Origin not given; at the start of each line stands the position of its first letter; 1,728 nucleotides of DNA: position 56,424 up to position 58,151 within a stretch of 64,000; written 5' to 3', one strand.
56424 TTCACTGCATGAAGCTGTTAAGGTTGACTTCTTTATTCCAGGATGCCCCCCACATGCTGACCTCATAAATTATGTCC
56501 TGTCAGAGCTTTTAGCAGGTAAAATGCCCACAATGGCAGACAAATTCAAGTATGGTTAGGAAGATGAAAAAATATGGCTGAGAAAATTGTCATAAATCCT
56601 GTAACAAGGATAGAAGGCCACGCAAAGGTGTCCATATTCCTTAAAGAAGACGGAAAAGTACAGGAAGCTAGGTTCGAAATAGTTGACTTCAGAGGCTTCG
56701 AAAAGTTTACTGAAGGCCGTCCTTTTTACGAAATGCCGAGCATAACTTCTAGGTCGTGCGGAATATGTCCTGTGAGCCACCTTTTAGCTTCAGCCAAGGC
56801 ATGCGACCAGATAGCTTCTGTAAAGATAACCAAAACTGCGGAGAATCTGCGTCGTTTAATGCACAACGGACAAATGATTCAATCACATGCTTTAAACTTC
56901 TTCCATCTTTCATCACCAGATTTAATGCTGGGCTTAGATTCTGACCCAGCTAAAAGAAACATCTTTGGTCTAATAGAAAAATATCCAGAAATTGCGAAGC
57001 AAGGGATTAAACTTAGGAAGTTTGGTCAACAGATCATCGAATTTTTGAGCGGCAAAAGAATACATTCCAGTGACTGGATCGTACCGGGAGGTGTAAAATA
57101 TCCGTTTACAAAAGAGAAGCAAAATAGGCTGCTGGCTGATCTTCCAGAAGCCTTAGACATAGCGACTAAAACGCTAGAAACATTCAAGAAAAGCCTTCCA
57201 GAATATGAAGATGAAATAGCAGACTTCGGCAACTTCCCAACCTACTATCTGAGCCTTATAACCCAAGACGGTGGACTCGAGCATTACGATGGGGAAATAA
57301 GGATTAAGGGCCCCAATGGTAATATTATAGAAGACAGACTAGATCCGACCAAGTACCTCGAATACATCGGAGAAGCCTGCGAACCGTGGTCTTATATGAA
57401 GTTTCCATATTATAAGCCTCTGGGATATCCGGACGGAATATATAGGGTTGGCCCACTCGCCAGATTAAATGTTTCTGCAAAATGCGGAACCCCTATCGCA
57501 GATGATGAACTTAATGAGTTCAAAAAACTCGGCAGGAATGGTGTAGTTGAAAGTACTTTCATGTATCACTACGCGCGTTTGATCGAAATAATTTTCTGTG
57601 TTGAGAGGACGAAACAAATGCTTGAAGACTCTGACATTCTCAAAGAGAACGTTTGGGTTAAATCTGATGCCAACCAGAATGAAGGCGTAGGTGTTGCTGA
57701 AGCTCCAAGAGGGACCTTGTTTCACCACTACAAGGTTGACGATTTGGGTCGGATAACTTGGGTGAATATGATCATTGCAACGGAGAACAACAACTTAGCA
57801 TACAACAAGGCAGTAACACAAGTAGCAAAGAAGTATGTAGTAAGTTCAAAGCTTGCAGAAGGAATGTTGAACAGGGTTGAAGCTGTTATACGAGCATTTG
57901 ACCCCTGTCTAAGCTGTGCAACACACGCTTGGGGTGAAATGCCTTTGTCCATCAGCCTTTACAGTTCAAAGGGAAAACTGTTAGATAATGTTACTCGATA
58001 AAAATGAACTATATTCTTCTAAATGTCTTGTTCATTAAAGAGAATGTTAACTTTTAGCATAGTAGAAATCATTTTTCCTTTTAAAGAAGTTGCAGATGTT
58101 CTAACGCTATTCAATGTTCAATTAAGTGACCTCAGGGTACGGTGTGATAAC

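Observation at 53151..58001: Complete HoxEFUYH-like (group 3d-type) bidirectional [NiFe] hydrogenase in an archaeal genomic context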

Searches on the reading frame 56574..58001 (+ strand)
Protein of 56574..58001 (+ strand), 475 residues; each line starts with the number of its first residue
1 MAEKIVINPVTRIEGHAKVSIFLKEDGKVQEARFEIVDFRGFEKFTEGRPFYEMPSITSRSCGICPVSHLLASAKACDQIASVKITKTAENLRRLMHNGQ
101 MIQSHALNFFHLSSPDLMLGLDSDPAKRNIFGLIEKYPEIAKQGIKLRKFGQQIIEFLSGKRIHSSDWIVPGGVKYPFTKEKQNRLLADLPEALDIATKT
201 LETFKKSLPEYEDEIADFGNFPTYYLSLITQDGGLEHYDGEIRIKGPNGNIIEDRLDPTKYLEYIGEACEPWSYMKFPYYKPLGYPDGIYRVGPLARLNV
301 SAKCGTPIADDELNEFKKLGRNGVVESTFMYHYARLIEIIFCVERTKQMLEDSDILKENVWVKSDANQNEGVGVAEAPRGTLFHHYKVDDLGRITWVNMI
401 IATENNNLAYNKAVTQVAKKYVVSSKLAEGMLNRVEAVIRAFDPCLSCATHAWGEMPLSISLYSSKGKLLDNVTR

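Call 3: search_protein_families(library=pfam, proteins=[window:56574-58001:+])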
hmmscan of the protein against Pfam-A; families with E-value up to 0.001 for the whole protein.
window:56574-58001:+ (475 aa): 1 family
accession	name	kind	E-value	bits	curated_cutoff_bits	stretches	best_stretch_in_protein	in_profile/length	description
PF00374.24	NiFeSe_Hases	-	1.9e-33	116.6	25.8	2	40-116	1-77/508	Nickel-dependent hydrogenase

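Call 4: search_protein_families(library=ncbifam, proteins=[window:56574-58001:+])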
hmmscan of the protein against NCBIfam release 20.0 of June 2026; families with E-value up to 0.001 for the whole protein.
window:56574-58001:+ (475 aa): 11 families
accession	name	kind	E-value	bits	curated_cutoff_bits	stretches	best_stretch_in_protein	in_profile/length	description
NF041785.2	VhuA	equivalog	4.4e-119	397.8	800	1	3-420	2-415/418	F420-non-reducing hydrogenase Vhu subunit A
NF040828.1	sulfhyd_ShyA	equivalog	2.8e-63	214.2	700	1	5-451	3-411/415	NAD(P)-dependent hydrogenase/sulfhydrogenase 2 subunit alpha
NF033181.1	NiFeSe_hydrog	equivalog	2.8e-50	171.6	600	2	3-124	2-122/507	nickel-dependent hydrogenase large subunit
NF045518.1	H2_NiFeSe_large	exception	9.9e-49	166.4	780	2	4-165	3-171/485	NiFeSe hydrogenase large subunit HysA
TIGR03295.1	frhA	equivalog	1.8e-48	165.5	392.5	2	1-216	1-208/412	coenzyme F420 hydrogenase subunit alpha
NF040832.1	sulfhyd_HydA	equivalog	1.1e-40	140.1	880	1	5-451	5-422/426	NADPH-dependent hydrogenase/sulfhydrogenase 1 subunit alpha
NF007778.0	PRK10467.1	equivalog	1.4e-23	83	969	2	1-127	1-129/567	hydrogenase 2 large subunit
NF007550.0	PRK10170.1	equivalog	9.4e-20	70.5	1101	2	3-123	17-137/597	Ni/Fe-hydrogenase large subunit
NF004739.1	PRK06075.1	equivalog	2.8e-09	36.3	360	1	16-109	13-108/384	NADH-quinone oxidoreductase subunit D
NF041786.2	VhuU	equivalog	1.9e-08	33.9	70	1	429-451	5-27/45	F420-non-reducing hydrogenase selenoprotein subunit VhuU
TIGR01962.1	NuoD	equivalog_domain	3.3e-06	26.2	459.35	0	16-108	15-109/386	NADH dehydrogenase (quinone) subunit D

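Call 8: search_solved_structures(query=window:56574-58001:+, max_evalue=0.00001, show_alignments=2)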
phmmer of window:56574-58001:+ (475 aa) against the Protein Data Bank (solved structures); distinct sequences matched with E-value up to 0.00001: 68 (the best 60 are shown).
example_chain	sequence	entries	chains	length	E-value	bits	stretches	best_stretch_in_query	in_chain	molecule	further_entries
7t2r_D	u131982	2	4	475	9e-168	562.2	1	4-475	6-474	NiFe hydrogenase large subunit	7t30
5xf9_D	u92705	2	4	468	3.9e-135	454.6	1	3-451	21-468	NAD-reducing hydrogenase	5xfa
5odc_F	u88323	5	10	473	8e-121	407.4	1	4-471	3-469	Methyl-viologen reducing hydrogenase subunit A | Methyl-viologen reducing hydrogenase, subunit A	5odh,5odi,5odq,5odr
9sw2_F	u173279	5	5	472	1.2e-106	360.7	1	4-471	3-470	F420-non-reducing hydrogenase subunit A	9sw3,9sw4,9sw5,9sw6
9sfi_g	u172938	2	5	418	4.8e-102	345.5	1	4-419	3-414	Coenzyme F420-reducing hydrogenase, alpha subunit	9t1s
9nez_D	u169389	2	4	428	4e-36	128.1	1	5-452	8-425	Sulfhydrogenase 1 subunit alpha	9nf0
9e15_B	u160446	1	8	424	9.5e-36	126.9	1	5-451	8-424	Sulfhydrogenase 1 subunit alpha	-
9e1j_B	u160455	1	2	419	1e-35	126.8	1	5-451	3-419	Sulfhydrogenase 1 subunit alpha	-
5jsu_B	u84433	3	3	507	3.4e-35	125.1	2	5-188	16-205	Periplasmic [NiFeSe] hydrogenase, large subunit, selenocysteine-containing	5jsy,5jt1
6z8m_B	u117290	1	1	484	9.5e-34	120.3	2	5-189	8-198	Periplasmic [NiFeSe] hydrogenase, large subunit, selenocysteine-containing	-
6ruc_B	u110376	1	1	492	1e-33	120.2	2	5-188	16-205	Periplasmic [NiFeSe] hydrogenase, large subunit, selenocysteine-containing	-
5jsh_B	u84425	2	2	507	1.1e-33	120.1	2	5-188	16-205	Periplasmic [NiFeSe] hydrogenase, large subunit, selenocysteine-containing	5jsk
6rtp_B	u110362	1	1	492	1.4e-33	119.7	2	5-188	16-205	Periplasmic [NiFeSe] hydrogenase, large subunit, selenocysteine-containing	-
6z8o_B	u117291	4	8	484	2.5e-33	118.9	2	5-189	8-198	Periplasmic [NiFeSe] hydrogenase, large subunit, selenocysteine-containing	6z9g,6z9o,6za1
6ru9_B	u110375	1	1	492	2.7e-33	118.8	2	5-188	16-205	Periplasmic [NiFeSe] hydrogenase, large subunit, selenocysteine-containing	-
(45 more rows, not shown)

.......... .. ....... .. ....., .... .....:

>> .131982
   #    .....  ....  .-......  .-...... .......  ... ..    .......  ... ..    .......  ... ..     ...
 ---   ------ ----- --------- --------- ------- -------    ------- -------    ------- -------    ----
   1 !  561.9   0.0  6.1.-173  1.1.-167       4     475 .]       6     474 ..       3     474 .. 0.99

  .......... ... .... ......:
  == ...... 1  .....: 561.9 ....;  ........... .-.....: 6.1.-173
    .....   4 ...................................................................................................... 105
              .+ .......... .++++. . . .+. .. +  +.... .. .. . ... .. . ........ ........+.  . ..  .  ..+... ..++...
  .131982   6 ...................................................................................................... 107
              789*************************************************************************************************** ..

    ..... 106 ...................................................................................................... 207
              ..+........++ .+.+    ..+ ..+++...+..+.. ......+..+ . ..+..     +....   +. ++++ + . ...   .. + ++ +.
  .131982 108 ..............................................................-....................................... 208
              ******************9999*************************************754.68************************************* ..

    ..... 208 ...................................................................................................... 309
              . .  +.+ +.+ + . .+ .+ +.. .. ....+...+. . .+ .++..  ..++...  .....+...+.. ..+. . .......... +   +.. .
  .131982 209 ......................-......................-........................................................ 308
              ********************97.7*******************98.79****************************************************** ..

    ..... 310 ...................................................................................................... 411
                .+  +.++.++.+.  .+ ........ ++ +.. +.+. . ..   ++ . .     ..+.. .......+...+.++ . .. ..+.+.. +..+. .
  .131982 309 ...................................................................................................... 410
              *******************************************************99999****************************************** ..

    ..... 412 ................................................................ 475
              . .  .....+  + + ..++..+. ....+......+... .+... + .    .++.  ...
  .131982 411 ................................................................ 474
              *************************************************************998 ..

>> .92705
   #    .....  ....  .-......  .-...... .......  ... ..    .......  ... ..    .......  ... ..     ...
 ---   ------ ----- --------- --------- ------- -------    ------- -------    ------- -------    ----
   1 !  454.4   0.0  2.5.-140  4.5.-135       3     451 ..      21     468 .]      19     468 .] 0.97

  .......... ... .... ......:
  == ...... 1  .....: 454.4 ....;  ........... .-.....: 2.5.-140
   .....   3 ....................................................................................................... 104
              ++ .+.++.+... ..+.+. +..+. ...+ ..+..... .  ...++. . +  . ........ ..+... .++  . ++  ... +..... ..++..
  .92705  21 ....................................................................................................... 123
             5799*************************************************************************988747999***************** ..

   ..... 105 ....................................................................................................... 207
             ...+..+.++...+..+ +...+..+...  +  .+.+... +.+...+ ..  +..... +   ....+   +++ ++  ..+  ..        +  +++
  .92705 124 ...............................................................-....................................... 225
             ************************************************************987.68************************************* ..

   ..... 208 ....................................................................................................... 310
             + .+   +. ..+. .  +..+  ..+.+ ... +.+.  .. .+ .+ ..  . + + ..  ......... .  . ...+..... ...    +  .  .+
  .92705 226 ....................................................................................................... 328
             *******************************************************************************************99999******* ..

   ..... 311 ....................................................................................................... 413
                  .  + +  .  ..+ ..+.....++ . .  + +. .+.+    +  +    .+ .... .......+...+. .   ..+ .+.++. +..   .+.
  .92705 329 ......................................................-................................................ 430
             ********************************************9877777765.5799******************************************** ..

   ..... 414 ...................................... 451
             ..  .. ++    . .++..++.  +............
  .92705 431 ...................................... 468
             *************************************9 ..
